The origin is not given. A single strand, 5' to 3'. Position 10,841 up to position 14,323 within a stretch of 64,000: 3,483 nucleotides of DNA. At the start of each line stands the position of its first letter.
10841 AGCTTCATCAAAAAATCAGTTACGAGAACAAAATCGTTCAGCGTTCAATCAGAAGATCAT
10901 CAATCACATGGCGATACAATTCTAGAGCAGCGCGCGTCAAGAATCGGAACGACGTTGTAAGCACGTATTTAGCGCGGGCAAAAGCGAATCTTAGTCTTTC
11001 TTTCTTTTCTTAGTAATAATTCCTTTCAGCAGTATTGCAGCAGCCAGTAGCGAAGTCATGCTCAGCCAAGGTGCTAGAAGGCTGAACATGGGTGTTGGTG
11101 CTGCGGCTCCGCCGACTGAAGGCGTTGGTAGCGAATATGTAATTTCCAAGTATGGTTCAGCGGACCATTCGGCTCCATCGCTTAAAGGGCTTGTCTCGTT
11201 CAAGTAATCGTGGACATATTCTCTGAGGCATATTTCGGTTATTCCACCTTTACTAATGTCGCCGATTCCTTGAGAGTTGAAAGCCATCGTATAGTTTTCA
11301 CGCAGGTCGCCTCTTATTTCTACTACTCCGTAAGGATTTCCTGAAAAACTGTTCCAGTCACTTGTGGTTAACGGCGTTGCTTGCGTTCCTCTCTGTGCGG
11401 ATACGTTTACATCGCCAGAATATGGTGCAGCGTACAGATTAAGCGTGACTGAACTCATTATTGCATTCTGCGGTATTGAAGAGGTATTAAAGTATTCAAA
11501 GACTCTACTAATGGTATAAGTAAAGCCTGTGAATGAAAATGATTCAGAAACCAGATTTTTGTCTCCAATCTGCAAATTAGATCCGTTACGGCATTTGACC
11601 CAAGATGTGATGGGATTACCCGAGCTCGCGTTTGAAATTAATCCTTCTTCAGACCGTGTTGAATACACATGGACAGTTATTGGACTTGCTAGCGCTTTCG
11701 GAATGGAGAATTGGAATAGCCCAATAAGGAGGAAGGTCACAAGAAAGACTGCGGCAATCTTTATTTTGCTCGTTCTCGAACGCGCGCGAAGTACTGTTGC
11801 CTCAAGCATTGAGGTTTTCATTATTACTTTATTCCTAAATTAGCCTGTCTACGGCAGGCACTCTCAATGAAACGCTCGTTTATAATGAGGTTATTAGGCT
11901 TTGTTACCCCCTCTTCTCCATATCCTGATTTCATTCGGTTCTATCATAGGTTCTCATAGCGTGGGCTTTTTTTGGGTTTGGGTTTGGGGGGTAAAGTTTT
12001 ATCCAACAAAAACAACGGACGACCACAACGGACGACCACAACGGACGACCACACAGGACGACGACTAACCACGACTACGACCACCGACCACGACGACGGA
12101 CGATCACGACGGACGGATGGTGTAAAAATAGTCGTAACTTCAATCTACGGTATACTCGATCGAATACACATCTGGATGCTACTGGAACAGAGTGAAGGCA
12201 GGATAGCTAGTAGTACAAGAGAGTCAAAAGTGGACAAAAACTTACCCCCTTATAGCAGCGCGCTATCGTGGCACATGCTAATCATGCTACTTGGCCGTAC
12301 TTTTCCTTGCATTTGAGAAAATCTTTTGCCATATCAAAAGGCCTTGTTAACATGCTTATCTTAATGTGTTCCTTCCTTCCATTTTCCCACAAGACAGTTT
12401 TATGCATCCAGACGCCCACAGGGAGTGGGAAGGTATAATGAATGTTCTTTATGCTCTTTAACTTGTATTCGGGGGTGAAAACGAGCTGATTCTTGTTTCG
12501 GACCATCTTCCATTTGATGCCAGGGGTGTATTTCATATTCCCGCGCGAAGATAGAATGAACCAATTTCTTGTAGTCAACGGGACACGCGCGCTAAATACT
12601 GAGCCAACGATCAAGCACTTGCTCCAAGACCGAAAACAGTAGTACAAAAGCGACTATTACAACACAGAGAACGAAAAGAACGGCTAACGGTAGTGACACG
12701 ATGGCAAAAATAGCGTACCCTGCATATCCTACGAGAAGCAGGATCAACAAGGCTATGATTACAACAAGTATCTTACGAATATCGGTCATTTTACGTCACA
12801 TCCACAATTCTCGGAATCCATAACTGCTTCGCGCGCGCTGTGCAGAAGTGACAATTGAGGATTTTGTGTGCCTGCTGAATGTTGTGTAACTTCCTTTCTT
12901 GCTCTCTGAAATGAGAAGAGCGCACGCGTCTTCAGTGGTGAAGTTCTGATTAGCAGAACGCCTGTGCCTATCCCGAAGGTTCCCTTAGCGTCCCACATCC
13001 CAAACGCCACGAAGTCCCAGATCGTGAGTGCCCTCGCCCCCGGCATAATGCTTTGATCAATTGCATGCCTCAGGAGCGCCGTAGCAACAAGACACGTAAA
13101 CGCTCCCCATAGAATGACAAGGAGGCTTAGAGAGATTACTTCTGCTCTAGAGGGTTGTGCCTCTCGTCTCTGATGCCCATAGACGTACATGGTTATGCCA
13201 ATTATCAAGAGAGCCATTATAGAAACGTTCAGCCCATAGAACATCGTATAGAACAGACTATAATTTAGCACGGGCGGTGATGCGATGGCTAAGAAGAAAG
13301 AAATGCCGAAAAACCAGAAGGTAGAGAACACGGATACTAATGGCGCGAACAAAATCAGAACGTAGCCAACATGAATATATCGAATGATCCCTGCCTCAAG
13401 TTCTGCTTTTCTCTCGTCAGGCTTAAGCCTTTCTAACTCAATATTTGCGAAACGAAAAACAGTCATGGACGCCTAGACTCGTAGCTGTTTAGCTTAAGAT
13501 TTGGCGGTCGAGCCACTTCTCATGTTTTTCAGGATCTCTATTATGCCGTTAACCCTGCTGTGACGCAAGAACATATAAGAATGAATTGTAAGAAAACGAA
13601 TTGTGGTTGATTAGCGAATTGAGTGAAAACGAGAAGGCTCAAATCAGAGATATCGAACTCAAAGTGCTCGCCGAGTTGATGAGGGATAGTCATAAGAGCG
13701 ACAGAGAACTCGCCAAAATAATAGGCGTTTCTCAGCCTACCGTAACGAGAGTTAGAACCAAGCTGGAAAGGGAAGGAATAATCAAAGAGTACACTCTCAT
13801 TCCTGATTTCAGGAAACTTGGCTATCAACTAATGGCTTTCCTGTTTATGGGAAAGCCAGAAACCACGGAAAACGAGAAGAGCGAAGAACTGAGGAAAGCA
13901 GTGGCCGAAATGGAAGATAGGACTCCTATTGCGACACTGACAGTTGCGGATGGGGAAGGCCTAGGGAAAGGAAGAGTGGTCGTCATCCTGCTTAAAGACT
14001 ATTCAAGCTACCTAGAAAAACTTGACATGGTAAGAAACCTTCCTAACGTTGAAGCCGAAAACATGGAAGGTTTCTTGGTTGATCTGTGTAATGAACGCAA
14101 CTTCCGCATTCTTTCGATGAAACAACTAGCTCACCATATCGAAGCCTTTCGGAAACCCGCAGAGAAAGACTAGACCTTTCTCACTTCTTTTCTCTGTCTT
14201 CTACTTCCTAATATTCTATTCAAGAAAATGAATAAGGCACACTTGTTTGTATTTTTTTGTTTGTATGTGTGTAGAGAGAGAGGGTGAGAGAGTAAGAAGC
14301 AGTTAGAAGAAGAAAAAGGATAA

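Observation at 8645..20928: Orientation-biased quasi-palindromic 16-mer family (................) with G-tract/C-tract arms, concentrated upstream of surface-protein genes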

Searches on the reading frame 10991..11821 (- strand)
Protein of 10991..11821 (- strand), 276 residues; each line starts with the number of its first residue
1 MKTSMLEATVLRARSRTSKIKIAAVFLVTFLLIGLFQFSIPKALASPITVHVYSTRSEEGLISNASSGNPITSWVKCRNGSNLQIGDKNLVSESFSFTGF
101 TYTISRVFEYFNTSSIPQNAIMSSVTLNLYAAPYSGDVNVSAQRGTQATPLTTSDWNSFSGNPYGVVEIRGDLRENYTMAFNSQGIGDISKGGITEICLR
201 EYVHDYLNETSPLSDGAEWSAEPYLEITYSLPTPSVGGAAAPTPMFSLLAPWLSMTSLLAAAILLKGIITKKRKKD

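Call 8: search_protein_families(library=pfam, proteins=[window:10991-11821:-], max_evalue=0.01)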
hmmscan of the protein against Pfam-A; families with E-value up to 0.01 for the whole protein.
window:10991-11821:- (276 aa): 0 families

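Call 87: find_encoding_contigs(protein=window:10991-11821:-, flank=6000, max_places=6)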
Protein window:10991-11821:- (276 aa): 2 contigs read that carry it; 2 places shown.
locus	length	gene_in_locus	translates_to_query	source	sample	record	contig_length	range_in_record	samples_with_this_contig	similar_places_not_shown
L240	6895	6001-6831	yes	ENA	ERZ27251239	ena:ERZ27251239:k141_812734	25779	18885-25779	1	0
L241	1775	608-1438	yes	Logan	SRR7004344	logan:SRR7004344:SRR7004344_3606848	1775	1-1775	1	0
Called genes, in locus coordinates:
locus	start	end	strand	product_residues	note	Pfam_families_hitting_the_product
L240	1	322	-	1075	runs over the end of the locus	-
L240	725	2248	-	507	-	PF01011:PQQ (faint), PF13360:PQQ_2, PF13570:Beta-prop_ACSF4, PF14435:SUKH-4 (faint), PF13570:Beta-prop_ACSF4, PF13360:PQQ_2, PF13570:Beta-prop_ACSF4, PF13360:PQQ_2, +2 more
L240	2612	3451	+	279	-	PF03966:Trm112p, PF01209:Ubie_methyltran, PF08241:Methyltransf_11, PF08242:Methyltransf_12, PF13649:Methyltransf_25, PF13847:Methyltransf_31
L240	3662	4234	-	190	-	PF13545:HTH_Crp_2 (weak), PF01047:MarR (weak), PF13404:HTH_AsnC-type (weak), PF13412:HTH_24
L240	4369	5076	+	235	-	-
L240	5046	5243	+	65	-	-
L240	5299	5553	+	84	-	-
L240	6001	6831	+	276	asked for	-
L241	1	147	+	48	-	?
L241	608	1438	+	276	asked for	-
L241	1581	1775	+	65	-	?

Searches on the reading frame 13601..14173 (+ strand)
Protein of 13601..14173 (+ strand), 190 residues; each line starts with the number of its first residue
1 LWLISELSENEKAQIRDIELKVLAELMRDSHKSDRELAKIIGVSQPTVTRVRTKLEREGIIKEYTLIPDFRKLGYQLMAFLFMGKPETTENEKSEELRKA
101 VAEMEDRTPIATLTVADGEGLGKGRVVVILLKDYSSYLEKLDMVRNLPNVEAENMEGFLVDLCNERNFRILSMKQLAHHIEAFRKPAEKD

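Call 8: search_protein_families(library=pfam, proteins=[window:13601-14173:+], max_evalue=0.01)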
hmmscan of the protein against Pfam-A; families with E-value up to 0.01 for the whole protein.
window:13601-14173:+ (190 aa): 15 families
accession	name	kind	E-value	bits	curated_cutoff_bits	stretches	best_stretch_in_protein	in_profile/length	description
PF13412.12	HTH_24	-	2e-10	40.5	21.9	1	16-62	2-48/48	Winged helix-turn-helix DNA-binding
PF13545.12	HTH_Crp_2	-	2.2e-07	31.2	27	1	34-73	25-67/70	Crp-like helix-turn-helix domain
PF13404.12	HTH_AsnC-type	-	3.9e-06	27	27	1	18-55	4-41/42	AsnC-type helix-turn-helix domain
PF01047.28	MarR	-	4.7e-06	26.8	24.6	1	21-62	7-48/59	MarR family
PF18024.7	HTH_50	-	4.7e-05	23.4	27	1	15-50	8-42/50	Helix-turn-helix domain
PF01978.25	TrmB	-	9.2e-05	22.7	25.6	1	15-62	6-53/68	Sugar-specific transcriptional regulator TrmB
PF25213.1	HVO_A0261_N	-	0.0015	18.8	35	1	21-63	15-56/86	HVO_A0261 N-terminal domain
PF13730.12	HTH_36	-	0.0017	18.5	25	1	15-61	3-55/55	Helix-turn-helix domain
PF13744.12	HTH_37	-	0.003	17.8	27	1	7-55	7-56/80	Helix-turn-helix domain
PF00325.26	Crp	-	0.0043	17.2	21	1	36-61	7-32/32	Bacterial regulatory proteins, crp family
PF00392.27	GntR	-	0.0043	17.1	27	0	35-61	28-54/64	Bacterial regulatory proteins, gntR family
PF01418.23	HTH_6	-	0.0045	17.4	28.3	0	22-59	25-62/77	Helix-turn-helix domain, rpiR family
PF12802.13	MarR_2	-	0.006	17.2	27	0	18-62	6-51/61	MarR family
PF20432.4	Xre-like-HTH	-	0.0069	17.1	25.8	0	20-52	12-43/63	Antitoxin Xre-like helix-turn-helix domain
PF01325.25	Fe_dep_repress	-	0.0085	16.7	26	0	34-61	25-52/60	Iron dependent repressor, N-terminal DNA binding domain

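Call 55: find_related_loci(query=A1, collection=metagenome_contigs, flank=10000)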
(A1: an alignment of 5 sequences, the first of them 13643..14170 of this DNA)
Query A1 (176 aa) in metagenome_contigs; peptide patterns used: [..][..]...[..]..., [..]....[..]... (x = any residue, [..] = any of these).
599 stretches matched a pattern (row limit reached: there are more); 562 encode a relative of the query (tblastn E <= 1e-3); the best 80 are kept; 80 distinct loci.
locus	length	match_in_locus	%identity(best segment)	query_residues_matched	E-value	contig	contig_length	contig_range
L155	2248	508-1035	94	1-176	2e-114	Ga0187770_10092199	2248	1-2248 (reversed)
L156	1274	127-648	87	1-174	5e-109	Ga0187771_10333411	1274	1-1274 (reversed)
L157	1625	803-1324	84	1-174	2e-103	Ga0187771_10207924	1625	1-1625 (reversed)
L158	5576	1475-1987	74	1-171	5e-84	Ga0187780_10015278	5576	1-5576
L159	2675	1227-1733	58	1-169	1e-70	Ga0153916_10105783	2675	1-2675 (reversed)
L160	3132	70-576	57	1-169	4e-70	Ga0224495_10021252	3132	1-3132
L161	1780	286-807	59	1-174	2e-69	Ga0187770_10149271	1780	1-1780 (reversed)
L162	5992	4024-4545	59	1-174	6e-67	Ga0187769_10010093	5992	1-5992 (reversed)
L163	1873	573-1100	53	1-176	3e-68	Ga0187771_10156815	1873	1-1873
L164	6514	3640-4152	55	1-171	2e-62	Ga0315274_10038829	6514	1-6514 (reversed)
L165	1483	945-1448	58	1-168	3e-65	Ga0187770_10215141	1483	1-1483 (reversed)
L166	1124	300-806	54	1-169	1e-65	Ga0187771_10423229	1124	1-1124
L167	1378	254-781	49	1-176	1e-62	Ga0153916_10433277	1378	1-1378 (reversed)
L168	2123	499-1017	53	1-173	7e-60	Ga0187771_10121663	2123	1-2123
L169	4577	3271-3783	48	1-171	6e-58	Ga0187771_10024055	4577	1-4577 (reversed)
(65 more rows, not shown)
